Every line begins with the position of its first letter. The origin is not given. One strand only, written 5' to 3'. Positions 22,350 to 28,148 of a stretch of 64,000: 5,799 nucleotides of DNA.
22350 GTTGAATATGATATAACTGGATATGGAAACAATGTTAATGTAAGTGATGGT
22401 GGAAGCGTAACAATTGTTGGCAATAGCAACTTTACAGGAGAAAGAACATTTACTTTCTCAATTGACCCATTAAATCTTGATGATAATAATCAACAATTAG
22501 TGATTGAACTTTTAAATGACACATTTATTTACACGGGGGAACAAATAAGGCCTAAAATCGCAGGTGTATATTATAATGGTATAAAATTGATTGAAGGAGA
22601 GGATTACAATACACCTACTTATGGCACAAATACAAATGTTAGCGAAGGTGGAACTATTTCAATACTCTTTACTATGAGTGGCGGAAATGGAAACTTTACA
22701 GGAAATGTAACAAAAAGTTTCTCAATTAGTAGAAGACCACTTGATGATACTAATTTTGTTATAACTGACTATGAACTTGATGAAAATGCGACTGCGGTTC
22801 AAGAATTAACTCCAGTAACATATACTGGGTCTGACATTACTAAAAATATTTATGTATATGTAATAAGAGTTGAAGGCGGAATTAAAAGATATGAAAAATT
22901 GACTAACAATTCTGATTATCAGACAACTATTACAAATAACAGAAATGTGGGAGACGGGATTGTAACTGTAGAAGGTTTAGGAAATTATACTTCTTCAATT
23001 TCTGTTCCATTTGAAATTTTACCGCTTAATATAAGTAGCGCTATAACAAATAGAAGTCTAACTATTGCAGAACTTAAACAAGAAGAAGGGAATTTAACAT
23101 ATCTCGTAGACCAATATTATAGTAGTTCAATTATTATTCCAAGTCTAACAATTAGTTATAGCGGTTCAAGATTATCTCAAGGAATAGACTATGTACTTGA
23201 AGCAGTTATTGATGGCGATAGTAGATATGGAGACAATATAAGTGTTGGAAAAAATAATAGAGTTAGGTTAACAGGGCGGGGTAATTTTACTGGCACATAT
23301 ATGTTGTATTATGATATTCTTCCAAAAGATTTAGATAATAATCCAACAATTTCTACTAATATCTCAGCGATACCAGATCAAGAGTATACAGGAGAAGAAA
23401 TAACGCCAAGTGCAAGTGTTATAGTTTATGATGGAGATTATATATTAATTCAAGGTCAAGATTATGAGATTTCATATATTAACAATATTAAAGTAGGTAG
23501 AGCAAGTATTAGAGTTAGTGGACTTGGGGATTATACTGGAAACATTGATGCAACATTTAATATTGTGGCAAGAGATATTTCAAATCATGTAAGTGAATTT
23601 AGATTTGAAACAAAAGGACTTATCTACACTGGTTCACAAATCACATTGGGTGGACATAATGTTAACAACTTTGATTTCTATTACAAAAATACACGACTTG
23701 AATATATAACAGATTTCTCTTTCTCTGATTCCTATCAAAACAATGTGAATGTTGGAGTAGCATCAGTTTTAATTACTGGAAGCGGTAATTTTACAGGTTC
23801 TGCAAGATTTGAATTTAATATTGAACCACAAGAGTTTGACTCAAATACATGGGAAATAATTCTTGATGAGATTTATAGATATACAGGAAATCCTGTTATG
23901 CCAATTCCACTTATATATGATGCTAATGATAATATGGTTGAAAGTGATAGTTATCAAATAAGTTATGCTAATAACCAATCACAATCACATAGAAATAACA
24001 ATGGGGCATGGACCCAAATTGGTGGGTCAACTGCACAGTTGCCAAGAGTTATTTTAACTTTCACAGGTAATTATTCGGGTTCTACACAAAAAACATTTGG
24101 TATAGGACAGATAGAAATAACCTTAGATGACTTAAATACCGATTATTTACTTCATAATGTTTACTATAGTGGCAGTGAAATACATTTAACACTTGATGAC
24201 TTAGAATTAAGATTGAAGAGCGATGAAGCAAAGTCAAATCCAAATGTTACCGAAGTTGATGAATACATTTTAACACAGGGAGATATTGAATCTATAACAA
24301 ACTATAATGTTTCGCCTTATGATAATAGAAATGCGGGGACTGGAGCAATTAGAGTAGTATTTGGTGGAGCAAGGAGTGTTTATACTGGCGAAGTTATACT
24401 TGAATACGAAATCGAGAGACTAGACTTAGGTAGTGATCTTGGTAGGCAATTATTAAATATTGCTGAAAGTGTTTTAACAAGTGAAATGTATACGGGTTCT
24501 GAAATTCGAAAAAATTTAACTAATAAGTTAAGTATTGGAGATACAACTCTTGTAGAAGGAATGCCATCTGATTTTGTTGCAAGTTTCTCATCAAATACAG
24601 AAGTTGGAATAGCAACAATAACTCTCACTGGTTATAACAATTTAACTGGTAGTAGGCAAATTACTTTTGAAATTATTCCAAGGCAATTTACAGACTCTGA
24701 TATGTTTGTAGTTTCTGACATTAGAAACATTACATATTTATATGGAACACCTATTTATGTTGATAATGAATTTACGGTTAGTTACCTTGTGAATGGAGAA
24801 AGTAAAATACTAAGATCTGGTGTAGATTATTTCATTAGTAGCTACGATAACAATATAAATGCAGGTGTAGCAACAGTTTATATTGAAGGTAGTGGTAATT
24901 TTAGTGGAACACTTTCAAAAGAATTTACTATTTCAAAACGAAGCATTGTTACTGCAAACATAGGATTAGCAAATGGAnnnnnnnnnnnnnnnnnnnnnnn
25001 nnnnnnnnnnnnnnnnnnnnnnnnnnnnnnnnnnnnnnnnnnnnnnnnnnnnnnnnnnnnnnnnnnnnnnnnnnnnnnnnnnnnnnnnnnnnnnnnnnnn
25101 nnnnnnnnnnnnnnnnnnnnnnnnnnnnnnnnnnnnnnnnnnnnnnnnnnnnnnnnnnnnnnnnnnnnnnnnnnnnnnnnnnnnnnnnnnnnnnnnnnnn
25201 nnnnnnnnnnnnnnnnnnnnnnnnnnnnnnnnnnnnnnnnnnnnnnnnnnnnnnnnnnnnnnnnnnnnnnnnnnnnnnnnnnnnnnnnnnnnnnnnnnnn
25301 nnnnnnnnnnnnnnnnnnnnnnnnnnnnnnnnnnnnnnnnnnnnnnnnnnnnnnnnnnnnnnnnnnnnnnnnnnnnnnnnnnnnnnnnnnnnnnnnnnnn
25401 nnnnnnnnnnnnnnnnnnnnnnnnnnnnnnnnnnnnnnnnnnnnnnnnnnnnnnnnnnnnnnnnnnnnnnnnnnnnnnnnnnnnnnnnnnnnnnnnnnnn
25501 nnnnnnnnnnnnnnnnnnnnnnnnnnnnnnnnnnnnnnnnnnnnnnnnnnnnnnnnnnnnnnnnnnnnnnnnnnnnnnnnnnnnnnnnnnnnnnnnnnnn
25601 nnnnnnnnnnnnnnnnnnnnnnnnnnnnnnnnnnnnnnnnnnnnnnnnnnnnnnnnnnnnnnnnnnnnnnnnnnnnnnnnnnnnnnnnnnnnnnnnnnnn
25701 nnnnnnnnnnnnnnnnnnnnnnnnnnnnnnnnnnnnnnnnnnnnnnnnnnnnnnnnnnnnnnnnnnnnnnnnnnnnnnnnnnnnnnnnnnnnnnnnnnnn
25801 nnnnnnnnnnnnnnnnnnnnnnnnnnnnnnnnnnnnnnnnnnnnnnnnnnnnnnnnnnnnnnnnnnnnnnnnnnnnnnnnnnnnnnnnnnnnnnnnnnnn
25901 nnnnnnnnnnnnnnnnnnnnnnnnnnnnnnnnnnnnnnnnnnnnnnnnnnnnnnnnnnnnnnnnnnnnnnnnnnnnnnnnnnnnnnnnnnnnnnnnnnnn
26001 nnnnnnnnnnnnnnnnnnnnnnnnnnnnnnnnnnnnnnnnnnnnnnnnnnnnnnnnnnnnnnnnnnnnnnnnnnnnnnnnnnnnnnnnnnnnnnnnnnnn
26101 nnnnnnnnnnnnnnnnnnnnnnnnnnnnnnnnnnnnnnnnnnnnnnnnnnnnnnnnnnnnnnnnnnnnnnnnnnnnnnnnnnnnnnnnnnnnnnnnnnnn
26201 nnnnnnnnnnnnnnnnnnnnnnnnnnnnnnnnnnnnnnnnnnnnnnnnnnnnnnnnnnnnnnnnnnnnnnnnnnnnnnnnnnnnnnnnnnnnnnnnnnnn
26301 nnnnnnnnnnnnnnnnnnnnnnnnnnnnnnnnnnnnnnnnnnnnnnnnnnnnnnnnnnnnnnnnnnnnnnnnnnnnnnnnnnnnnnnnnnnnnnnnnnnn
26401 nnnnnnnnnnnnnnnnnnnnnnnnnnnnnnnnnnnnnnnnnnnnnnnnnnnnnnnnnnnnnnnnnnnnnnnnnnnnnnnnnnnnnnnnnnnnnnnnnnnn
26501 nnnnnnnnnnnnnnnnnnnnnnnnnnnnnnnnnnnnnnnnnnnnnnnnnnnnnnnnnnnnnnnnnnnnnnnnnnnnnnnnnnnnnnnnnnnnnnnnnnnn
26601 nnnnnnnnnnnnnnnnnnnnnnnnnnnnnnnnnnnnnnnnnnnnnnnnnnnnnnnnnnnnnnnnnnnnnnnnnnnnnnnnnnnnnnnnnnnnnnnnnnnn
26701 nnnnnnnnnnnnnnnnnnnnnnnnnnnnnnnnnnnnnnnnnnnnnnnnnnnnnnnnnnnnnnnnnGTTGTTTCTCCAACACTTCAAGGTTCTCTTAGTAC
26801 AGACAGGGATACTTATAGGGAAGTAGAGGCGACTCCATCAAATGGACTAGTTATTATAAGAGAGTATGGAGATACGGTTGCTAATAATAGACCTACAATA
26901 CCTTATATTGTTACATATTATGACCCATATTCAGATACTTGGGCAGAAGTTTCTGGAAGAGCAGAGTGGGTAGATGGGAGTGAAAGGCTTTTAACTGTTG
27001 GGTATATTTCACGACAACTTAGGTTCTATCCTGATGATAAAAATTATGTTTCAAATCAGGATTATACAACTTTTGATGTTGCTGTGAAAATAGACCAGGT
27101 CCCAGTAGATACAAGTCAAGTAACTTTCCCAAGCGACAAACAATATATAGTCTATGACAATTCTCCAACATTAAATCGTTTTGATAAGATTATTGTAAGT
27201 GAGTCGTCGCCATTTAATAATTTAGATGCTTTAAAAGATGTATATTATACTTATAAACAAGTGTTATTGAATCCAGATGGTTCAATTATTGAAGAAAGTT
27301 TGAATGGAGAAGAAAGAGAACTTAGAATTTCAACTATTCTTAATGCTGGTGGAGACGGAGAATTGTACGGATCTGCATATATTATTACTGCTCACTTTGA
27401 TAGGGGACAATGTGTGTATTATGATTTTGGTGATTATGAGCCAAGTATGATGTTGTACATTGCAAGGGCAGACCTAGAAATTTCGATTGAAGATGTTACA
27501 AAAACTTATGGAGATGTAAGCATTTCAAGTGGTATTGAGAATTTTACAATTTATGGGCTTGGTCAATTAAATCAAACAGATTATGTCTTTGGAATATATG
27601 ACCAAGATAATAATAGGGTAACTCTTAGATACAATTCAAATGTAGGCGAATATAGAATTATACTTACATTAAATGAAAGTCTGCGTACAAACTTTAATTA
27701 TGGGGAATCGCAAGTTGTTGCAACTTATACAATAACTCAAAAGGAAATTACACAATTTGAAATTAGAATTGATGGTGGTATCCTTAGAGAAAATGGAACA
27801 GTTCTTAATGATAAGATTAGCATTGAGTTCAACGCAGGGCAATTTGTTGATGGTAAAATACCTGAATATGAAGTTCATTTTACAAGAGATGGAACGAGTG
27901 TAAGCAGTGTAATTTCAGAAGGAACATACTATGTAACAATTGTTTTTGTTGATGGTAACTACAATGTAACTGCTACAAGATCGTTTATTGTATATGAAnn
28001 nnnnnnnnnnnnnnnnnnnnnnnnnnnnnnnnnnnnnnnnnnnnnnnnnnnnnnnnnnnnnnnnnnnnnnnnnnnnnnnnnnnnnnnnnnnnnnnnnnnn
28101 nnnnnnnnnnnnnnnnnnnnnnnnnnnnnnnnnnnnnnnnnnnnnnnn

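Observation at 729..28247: A single 27.5-kb ORF encoding a ~9,170-residue tail-anchored surface protein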

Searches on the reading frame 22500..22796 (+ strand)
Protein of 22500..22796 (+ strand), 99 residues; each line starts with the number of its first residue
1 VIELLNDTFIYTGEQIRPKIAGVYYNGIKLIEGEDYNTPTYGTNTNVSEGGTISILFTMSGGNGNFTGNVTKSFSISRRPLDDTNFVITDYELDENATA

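Call 40: search_protein_families(library=pfam, alignment_id=A2, max_evalue=0.1)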
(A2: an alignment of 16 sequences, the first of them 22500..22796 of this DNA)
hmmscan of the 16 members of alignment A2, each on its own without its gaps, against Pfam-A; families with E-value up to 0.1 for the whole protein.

A. member 1, window:22500-22796:+ (99 aa): 0 families

B. families by the number of members that match (of 16 scanned): 3 families
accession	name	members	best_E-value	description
PF17963.7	Big_9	1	0.0091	Bacterial Ig domain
PF03104.25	DNA_pol_B_exo1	1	0.039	DNA polymerase family B, exonuclease domain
PF20251.4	Big_14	1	0.057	Bacterial Ig-like domain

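Call 42: search_solved_structures(query=A2, max_evalue=1)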
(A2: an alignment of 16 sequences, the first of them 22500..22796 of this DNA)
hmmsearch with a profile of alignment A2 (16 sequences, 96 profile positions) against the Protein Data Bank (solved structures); distinct sequences matched with E-value up to 1: 46.
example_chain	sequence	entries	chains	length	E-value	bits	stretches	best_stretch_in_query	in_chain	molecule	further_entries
8q7s_B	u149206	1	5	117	0.013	18.9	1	51-86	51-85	VHH Antibody Re21H01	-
6ul6_B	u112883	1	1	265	0.014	18.8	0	53-79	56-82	ciA-D12/11/ciA-B5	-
8q93_B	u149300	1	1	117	0.014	18.8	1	51-87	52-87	Nanobody Re21D01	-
6hhu_G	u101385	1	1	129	0.11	15.9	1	54-90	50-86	nanobody AF684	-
8xld_B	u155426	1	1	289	0.17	15.3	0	54-86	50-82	Nanobody(Staygold-S2G10)-Nanobody(Staygold-S4F1)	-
9o9a_A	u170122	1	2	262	0.19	15.2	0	54-86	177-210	DR3087 IL-18 Surrogate Cytokine Agonist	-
7k65_B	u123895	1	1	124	0.22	14.9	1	52-90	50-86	nanobody TI23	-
9eg6_B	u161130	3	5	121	0.24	14.8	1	54-94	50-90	Nanobody B7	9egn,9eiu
7nk1_F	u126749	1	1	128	0.27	14.7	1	50-94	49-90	Nanobody8201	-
5o05_C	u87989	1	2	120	0.31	14.5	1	53-88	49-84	Nanobody (VHH) Nano-42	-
3ezj_B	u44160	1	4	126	0.32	14.4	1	53-87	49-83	NANOBODY NBGSPD_7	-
9s35_B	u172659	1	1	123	0.33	14.4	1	53-88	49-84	Llama Nanobody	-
6os1_D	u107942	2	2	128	0.34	14.3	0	54-80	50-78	Nanobody Nb.AT110i1_le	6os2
9hls_D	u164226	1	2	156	0.35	14.3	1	53-87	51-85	VHH B01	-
8g0w_C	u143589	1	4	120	0.39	14.2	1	53-88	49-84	Nanobody M4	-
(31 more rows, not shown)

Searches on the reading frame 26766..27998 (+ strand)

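Call 64: search_protein_families(library=pfam, proteins=[window:26766-27998:+], max_evalue=0.1)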
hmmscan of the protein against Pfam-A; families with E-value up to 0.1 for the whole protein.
window:26766-27998:+ (411 aa): 2 families
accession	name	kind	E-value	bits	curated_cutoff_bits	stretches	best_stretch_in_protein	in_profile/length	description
PF18887.5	MBG_3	-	0.055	14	25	0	368-409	28-68/72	MBG domain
PF17425.8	Arylsulfotran_N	-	0.057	13.9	24.2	0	273-296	55-78/88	Arylsulfotransferase Ig-like domain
